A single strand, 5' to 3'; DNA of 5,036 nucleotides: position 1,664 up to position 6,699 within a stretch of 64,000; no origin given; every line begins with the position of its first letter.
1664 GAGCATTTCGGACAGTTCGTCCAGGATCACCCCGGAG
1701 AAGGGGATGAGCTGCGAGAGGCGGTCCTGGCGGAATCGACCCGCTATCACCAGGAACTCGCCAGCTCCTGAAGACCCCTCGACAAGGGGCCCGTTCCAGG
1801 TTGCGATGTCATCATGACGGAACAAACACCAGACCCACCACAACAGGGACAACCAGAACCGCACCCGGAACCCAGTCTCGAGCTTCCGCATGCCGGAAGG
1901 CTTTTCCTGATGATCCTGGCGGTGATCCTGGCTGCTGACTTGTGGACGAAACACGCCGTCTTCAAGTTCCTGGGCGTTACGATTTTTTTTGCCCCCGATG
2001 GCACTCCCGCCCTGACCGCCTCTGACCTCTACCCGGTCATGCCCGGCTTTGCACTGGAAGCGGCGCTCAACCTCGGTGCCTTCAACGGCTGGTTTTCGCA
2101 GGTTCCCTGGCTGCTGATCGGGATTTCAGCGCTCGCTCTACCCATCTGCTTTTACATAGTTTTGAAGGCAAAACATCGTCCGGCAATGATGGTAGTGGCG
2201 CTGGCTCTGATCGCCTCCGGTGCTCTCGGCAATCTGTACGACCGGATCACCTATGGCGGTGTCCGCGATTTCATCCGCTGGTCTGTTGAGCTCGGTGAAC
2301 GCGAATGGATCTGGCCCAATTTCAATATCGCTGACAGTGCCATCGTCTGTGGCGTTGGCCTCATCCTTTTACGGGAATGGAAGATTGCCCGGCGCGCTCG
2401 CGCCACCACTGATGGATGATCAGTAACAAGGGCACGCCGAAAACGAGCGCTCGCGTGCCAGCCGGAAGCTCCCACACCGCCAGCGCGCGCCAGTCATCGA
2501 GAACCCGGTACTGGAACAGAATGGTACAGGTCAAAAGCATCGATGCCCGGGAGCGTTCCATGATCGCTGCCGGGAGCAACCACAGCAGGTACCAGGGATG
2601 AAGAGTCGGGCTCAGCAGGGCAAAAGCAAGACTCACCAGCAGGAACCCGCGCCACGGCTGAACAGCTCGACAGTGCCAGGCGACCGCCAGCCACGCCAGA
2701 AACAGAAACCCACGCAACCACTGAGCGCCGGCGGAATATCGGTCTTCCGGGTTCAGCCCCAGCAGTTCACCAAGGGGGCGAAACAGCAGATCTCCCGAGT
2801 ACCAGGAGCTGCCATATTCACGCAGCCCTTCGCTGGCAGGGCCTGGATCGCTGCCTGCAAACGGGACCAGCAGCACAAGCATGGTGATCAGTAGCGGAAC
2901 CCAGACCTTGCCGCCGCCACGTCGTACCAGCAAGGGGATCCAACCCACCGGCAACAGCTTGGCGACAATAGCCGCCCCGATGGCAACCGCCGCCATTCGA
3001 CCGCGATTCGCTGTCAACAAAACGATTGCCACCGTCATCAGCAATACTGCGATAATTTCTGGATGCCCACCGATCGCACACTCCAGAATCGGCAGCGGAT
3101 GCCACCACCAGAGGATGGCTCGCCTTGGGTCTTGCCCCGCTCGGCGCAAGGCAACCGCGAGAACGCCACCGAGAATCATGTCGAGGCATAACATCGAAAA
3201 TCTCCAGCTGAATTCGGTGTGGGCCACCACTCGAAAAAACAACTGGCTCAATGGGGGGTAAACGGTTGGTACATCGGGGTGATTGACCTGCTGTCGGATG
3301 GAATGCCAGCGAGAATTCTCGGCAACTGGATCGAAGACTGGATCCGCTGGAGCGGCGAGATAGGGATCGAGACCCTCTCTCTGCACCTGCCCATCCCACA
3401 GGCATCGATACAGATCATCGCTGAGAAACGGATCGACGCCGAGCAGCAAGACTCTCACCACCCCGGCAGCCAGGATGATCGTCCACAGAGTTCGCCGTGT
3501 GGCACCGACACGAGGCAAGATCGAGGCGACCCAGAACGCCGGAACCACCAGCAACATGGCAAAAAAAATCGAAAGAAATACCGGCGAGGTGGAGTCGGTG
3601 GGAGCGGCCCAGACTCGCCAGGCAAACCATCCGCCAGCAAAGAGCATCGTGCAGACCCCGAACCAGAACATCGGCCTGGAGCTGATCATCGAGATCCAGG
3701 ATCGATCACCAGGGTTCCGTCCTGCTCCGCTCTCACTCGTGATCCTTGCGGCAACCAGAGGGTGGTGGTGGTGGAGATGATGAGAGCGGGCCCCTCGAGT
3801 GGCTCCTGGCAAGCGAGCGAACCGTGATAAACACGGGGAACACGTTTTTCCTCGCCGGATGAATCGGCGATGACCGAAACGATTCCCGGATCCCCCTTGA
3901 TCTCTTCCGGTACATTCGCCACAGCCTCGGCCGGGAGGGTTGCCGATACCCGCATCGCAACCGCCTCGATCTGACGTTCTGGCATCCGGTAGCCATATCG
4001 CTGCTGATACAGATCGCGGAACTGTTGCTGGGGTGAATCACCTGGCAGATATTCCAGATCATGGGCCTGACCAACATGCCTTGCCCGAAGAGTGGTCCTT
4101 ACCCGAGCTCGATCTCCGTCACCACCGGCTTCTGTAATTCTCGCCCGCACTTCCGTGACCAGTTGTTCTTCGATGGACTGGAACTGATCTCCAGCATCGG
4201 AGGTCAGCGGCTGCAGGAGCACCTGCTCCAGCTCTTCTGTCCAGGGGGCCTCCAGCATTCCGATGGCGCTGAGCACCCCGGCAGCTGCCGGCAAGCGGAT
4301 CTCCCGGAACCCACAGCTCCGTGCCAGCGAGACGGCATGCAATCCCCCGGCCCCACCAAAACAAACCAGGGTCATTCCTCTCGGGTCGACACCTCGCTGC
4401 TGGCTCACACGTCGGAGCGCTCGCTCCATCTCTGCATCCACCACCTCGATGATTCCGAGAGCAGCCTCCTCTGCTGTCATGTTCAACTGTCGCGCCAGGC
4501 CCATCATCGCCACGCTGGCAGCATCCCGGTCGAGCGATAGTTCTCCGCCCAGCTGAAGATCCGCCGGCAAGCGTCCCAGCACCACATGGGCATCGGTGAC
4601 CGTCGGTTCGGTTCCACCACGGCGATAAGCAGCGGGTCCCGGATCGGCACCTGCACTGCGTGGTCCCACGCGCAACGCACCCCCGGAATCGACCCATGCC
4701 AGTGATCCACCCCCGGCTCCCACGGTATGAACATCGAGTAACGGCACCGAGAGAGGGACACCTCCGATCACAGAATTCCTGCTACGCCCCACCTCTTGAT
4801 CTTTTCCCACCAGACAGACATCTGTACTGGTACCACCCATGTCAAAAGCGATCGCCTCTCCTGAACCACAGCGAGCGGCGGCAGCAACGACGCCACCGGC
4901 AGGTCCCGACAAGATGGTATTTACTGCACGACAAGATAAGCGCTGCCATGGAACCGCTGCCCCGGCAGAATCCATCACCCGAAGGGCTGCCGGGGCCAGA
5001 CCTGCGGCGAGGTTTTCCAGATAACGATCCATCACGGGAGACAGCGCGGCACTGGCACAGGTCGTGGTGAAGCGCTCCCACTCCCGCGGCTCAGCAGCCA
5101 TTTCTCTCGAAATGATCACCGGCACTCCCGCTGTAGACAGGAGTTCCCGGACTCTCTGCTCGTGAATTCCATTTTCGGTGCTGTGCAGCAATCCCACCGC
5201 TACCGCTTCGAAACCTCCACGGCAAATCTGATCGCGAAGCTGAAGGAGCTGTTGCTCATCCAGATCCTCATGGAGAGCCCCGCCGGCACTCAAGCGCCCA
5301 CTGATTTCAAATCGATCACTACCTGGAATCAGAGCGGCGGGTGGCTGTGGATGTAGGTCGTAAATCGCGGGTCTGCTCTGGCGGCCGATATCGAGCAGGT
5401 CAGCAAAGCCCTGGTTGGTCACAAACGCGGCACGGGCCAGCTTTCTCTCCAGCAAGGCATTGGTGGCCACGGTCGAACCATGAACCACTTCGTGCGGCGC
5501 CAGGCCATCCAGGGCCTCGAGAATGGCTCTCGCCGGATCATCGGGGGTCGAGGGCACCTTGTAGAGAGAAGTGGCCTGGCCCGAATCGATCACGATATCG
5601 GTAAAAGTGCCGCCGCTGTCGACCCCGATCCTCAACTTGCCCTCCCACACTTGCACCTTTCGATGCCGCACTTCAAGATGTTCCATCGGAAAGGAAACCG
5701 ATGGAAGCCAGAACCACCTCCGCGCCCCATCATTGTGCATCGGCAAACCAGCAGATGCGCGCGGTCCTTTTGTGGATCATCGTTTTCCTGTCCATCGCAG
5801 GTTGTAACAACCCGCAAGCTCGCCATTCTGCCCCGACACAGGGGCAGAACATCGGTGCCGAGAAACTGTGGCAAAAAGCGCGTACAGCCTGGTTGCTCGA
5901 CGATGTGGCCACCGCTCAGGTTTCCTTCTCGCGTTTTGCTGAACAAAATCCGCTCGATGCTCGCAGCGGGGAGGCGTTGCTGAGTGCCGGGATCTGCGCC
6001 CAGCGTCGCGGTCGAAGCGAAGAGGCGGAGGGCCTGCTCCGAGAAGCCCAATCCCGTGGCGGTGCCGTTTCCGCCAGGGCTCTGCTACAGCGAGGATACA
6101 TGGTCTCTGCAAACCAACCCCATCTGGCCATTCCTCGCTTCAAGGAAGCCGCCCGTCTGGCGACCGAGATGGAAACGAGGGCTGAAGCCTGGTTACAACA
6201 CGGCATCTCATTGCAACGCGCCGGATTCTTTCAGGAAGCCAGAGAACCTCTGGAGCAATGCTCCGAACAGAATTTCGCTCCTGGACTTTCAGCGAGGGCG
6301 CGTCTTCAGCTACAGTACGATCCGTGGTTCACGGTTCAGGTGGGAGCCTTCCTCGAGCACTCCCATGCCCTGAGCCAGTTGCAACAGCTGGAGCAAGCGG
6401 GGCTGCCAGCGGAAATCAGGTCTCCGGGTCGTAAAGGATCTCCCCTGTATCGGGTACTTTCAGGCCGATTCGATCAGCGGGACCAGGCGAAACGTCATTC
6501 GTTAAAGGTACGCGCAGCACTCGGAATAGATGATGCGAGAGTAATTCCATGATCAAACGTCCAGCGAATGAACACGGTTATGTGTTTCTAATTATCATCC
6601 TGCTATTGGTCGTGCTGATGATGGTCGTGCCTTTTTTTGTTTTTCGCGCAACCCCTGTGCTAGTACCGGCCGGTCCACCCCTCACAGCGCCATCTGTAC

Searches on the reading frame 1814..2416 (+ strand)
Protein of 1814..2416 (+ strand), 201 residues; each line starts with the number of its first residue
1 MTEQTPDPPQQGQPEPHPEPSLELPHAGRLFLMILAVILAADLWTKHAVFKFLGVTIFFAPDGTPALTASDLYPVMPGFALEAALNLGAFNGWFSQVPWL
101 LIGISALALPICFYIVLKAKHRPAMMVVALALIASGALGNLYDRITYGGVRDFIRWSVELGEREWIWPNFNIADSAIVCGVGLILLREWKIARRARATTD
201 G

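Call 23: search_protein_families(library=pfam, proteins=[window:1814-2416:+], max_evalue=0.001)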
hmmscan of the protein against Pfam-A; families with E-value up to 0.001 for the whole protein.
window:1814-2416:+ (201 aa): 1 family
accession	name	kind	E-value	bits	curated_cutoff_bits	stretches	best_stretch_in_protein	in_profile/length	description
PF01252.23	Peptidase_A8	-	3.3e-28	99.1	25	1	34-187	1-139/142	Signal peptidase (SPase) II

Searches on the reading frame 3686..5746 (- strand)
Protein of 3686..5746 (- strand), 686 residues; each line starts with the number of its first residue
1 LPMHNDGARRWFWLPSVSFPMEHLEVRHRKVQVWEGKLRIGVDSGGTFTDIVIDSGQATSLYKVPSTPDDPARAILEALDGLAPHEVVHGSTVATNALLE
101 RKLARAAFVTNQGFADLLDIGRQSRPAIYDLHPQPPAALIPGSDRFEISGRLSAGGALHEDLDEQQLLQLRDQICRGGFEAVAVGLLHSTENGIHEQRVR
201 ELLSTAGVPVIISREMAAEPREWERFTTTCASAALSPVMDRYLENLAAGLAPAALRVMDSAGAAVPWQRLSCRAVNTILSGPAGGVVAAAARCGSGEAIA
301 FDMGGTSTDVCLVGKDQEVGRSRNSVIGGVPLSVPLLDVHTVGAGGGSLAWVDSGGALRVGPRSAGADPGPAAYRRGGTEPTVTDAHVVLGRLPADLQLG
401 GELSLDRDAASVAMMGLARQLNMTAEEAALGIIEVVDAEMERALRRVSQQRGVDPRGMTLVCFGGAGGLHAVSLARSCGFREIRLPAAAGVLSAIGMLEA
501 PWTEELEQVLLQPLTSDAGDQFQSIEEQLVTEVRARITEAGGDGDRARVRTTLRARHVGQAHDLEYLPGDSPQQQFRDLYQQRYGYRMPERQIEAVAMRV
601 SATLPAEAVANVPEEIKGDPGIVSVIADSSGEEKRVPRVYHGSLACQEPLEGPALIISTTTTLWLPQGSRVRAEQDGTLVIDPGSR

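Call 23: search_protein_families(library=pfam, proteins=[window:3686-5746:-], max_evalue=0.001)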
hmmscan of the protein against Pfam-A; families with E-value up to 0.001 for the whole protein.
window:3686-5746:- (686 aa): 2 families
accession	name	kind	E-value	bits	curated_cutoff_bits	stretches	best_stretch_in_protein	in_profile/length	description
PF01968.24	Hydantoinase_A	-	1.6e-86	290.6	22.9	1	225-505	1-290/291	Hydantoinase/oxoprolinase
PF05378.19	Hydant_A_N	-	1.4e-45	155.6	25.2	1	39-205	1-174/176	Hydantoinase/oxoprolinase N-terminal region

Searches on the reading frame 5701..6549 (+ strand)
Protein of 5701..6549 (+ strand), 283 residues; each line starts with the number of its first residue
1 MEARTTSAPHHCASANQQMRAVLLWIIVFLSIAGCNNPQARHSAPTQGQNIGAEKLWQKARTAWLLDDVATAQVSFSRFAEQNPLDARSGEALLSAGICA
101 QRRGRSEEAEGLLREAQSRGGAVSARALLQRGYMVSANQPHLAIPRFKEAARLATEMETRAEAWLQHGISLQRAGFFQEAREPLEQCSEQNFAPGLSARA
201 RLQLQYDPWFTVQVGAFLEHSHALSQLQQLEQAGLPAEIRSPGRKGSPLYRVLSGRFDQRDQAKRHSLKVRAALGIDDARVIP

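Call 23: search_protein_families(library=pfam, proteins=[window:5701-6549:+], max_evalue=0.001)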
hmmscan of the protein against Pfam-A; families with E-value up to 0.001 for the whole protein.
window:5701-6549:+ (283 aa): 3 families
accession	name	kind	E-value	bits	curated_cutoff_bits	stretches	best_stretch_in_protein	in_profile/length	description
PF05036.18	SPOR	-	1.3e-08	35.4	21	1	210-277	5-71/76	SPOR domain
PF13424.12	TPR_12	-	9.6e-05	22.9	30.1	0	88-116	43-71/77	Tetratricopeptide repeat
PF13174.12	TPR_6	-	0.00037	21.4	26.3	0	91-116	1-26/33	Tetratricopeptide repeat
